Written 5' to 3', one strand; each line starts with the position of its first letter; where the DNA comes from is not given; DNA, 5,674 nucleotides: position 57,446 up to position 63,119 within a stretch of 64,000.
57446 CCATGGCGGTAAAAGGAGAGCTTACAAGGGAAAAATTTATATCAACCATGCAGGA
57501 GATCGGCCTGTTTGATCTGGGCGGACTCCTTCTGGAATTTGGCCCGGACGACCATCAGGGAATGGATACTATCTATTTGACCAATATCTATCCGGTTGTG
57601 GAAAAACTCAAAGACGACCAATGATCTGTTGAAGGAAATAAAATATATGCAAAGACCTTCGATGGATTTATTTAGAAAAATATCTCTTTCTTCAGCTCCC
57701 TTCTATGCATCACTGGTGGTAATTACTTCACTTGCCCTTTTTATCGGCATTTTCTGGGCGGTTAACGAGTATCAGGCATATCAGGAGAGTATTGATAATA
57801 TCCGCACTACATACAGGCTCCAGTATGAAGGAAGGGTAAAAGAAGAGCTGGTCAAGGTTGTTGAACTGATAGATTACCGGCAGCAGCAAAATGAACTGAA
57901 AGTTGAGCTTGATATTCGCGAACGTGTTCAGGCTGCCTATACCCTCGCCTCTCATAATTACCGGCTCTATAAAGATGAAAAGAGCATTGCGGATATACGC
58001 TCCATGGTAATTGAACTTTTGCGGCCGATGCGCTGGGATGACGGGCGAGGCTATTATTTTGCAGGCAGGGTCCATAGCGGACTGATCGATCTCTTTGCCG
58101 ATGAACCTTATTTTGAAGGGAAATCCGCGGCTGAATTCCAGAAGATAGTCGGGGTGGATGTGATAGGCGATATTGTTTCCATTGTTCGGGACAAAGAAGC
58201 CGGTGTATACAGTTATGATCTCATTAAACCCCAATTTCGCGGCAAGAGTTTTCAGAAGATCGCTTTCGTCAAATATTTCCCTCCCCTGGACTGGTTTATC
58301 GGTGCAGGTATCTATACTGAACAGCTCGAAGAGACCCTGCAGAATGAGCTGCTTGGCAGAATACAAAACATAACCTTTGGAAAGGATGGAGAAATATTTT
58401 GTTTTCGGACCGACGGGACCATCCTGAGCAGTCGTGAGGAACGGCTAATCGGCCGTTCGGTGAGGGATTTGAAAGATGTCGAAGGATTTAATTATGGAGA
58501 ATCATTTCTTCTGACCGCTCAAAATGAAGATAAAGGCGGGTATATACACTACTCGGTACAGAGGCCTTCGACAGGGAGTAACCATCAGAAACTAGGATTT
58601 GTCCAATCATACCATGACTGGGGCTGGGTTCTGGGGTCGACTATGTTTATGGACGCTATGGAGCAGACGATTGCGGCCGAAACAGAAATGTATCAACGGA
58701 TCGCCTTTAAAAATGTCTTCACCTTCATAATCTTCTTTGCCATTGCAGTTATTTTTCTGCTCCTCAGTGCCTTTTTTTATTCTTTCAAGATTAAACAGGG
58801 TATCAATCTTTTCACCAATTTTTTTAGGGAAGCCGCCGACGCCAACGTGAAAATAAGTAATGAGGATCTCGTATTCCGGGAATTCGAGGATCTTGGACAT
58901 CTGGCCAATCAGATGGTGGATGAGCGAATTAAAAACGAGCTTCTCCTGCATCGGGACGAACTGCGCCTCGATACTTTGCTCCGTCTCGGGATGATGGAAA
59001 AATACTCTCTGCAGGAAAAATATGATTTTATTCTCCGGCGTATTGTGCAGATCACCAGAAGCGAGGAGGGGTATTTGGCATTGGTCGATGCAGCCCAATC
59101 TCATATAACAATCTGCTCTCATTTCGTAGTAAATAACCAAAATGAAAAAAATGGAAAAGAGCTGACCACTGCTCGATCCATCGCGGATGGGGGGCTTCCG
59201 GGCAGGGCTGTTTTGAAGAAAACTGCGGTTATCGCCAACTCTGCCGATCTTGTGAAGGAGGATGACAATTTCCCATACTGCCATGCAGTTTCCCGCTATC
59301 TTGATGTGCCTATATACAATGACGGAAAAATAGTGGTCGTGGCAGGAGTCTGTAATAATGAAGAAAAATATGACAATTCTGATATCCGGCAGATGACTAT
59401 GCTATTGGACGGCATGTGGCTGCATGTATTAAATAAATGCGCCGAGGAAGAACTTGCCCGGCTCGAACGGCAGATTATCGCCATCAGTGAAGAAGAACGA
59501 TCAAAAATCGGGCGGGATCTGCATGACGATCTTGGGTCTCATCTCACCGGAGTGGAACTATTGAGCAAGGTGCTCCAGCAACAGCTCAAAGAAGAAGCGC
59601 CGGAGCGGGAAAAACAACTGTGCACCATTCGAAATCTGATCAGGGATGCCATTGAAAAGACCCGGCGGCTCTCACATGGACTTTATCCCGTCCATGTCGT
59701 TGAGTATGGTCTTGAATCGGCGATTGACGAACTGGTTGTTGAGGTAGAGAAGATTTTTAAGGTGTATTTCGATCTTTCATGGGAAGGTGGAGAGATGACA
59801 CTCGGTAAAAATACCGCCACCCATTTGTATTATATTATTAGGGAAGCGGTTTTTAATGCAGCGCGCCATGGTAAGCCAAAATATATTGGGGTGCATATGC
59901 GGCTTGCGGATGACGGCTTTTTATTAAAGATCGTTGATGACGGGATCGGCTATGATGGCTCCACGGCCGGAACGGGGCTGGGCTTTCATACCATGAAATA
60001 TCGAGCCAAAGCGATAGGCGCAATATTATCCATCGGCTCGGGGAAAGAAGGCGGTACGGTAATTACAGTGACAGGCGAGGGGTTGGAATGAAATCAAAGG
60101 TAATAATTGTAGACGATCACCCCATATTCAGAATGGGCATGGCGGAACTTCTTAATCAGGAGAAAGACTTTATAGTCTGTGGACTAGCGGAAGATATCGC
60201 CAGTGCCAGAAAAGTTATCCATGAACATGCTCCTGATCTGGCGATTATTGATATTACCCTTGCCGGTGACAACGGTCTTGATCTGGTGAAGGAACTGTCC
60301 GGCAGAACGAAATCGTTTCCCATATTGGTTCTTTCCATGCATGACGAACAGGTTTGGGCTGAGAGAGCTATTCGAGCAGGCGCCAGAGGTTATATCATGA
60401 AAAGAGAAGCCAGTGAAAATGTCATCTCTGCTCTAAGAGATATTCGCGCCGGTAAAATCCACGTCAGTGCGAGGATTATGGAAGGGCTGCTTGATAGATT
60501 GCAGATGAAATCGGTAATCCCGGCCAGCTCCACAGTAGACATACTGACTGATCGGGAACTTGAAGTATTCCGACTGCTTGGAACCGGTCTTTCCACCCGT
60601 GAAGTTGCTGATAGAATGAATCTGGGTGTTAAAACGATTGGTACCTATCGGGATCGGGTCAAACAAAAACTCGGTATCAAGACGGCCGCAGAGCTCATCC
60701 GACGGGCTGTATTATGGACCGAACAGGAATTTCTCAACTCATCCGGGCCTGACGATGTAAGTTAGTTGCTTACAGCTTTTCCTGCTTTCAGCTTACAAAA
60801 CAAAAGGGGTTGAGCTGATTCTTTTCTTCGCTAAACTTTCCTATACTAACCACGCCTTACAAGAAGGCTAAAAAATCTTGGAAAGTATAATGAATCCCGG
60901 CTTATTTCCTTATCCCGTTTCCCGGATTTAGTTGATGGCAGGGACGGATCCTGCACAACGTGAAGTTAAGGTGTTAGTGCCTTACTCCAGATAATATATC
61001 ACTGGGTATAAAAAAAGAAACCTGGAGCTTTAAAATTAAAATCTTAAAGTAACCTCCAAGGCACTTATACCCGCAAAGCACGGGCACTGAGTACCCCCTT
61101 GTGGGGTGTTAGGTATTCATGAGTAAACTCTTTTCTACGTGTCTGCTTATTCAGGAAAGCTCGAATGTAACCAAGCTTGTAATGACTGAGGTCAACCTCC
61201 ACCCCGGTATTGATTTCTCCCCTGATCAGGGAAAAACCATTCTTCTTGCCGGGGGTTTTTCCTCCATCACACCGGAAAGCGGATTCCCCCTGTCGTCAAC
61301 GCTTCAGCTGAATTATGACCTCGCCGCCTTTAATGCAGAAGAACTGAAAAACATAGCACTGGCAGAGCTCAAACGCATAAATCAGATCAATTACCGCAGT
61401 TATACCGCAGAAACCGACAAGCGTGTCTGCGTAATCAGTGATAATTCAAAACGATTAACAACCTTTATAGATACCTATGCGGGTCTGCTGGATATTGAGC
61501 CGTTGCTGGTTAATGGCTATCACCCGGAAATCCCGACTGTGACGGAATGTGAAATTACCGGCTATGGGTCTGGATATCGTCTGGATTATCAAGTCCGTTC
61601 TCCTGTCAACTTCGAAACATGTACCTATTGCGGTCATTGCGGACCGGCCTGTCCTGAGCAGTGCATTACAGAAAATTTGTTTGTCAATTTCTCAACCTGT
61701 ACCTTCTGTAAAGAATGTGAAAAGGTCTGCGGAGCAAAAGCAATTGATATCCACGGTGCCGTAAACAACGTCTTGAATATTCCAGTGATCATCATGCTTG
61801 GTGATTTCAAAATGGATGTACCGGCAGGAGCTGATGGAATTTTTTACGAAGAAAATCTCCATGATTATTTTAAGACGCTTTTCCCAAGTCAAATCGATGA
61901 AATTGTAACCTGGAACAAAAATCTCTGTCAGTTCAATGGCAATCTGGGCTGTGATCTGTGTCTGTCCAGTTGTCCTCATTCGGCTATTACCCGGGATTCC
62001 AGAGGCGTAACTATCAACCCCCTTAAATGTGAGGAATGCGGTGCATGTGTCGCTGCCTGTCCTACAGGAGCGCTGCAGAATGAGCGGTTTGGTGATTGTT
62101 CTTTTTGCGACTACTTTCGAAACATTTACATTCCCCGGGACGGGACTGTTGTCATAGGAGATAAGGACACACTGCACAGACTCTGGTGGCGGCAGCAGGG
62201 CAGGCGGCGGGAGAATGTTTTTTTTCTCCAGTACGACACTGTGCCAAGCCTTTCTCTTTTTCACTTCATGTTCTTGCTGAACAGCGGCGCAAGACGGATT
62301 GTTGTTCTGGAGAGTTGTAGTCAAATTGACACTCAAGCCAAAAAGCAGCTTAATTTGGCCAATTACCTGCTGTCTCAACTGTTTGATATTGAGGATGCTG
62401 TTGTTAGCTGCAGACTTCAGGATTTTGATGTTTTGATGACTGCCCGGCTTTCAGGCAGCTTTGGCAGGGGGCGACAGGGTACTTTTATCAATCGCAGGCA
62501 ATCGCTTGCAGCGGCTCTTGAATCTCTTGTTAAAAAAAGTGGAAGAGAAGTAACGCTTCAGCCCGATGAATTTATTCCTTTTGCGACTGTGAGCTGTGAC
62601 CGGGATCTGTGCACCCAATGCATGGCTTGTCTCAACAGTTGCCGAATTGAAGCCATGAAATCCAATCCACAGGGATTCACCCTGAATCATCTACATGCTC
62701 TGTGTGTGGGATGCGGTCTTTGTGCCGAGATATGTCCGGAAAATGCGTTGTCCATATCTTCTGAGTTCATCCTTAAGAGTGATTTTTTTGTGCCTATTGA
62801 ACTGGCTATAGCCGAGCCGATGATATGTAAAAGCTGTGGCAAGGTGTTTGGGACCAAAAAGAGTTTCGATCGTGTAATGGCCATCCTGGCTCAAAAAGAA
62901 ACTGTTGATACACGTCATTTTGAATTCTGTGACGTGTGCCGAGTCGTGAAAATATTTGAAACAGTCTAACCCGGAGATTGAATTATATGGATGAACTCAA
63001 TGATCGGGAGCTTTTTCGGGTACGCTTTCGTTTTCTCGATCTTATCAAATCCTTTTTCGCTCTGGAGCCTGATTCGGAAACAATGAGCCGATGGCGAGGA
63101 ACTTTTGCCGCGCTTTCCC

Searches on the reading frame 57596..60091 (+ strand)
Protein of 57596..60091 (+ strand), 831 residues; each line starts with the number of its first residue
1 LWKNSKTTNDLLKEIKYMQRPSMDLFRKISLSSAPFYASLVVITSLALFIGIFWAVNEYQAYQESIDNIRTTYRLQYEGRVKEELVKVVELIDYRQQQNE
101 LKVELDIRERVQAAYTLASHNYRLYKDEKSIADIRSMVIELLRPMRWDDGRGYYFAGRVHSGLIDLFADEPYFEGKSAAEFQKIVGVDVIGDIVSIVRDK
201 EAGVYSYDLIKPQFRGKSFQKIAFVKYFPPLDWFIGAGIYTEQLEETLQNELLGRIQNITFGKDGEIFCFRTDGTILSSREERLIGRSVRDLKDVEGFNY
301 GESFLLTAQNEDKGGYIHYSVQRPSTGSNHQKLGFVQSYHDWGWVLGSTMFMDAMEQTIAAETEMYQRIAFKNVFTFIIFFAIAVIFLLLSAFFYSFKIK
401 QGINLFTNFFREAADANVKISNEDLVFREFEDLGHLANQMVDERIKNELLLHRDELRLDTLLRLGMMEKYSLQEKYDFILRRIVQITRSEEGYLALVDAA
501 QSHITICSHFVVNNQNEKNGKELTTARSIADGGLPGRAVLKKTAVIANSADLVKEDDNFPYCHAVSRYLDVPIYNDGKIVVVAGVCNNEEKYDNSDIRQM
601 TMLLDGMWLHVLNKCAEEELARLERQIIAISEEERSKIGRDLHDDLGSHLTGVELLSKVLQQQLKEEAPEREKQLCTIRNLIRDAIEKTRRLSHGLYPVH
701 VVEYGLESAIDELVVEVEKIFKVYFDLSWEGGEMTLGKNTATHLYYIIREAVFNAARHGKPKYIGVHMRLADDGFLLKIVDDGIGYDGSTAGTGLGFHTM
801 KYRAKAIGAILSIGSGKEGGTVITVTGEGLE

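Call 37: search_protein_families(library=pfam, proteins=[window:57596-60091:+], max_evalue=0.00001)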
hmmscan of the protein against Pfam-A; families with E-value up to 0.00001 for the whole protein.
window:57596-60091:+ (831 aa): 6 families
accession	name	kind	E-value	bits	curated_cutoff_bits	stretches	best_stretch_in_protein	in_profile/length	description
PF08269.17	dCache_2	-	6.7e-75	252.4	26.5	1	58-356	1-298/298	Cache domain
PF17200.10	sCache_2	-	1.3e-32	113.3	25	2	106-247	8-148/155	Single Cache domain 2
PF07730.19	HisKA_3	-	1.3e-14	54.9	24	1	634-699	1-66/68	Histidine kinase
PF17201.10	Cache_3-Cache_2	-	3.6e-14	53.2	27.7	1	247-359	186-293/299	Cache 3/Cache 2 fusion domain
PF13185.12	GAF_2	-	1.1e-10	42.3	28.6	1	471-609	3-133/136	GAF domain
PF02518.31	HATPase_c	-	6.7e-08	33.4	26.4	1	741-826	3-106/111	Histidine kinase-, DNA gyrase B-, and HSP90-like ATPase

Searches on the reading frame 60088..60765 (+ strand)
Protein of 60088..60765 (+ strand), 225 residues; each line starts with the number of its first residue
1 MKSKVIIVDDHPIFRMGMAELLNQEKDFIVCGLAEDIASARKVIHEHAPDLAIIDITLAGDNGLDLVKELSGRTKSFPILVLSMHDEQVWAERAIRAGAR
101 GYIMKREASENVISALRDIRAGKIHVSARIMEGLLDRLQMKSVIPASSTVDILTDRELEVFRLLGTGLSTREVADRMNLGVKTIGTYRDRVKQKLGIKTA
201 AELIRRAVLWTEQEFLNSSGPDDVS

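Call 70: search_protein_families(library=pfam, proteins=[window:60088-60765:+], max_evalue=0.00001)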
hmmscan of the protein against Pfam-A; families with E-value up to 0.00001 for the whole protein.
window:60088-60765:+ (225 aa): 2 families
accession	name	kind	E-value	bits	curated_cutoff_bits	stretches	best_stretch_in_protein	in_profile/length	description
PF00072.30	Response_reg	-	1.5e-25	89.9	30.2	1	5-116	1-110/111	Response regulator receiver domain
PF00196.25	GerE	-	1.1e-13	51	23.5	1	151-207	1-57/57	Bacterial regulatory proteins, luxR family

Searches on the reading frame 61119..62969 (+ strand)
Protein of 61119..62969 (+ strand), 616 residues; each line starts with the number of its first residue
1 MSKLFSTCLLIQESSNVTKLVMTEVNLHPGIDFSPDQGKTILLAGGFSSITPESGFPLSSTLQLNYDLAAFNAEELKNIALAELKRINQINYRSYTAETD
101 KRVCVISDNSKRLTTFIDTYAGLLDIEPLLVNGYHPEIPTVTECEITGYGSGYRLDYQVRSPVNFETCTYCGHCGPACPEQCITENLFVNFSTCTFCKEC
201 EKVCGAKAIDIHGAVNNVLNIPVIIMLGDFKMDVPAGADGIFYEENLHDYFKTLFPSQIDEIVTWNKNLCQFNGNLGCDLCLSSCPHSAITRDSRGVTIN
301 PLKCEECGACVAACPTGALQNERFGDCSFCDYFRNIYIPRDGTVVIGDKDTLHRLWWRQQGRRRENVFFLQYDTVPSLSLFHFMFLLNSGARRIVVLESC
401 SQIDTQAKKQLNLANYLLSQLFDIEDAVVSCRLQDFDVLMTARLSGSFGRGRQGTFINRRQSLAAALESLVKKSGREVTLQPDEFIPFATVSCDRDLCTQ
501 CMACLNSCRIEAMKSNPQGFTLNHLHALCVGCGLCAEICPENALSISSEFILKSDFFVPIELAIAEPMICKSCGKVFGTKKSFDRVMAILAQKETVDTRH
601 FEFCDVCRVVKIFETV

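Call 70: search_protein_families(library=pfam, proteins=[window:61119-62969:+], max_evalue=0.00001)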
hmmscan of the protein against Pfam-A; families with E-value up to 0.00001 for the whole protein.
window:61119-62969:+ (616 aa): 10 families
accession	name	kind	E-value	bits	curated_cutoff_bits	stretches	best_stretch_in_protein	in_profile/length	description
PF00037.32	Fer4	-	7.9e-26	89.2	21.1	2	297-319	1-23/24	4Fe-4S binding domain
PF12838.12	Fer4_7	-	6.6e-18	65.4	27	2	277-318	4-52/52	4Fe-4S dicluster domain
PF13187.11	Fer4_9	-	8.1e-16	58.2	27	2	277-318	4-51/52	4Fe-4S dicluster domain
PF12837.12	Fer4_6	-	5.7e-13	48.6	25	0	297-319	2-24/24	4Fe-4S binding domain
PF13484.11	Fer4_16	-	8.3e-13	49.4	30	0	303-322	1-20/66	4Fe-4S double cluster binding domain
PF13237.11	Fer4_10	-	1.3e-12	47.8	25.5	1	276-315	10-53/53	4Fe-4S dicluster domain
PF14697.11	Fer4_21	-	2.6e-10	40.7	35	1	494-544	4-57/59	4Fe-4S dicluster domain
PF25160.1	LdpA_Fe-S-bd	-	9.3e-10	38.6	27.6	0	281-321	9-45/49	LdpA Fe-S cluster-binding domain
PF12797.12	Fer4_2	-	1.4e-08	34.6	24.5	0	297-316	3-22/22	4Fe-4S binding domain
PF13183.11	Fer4_8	-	5e-06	27.4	27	0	303-323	4-24/68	4Fe-4S dicluster domain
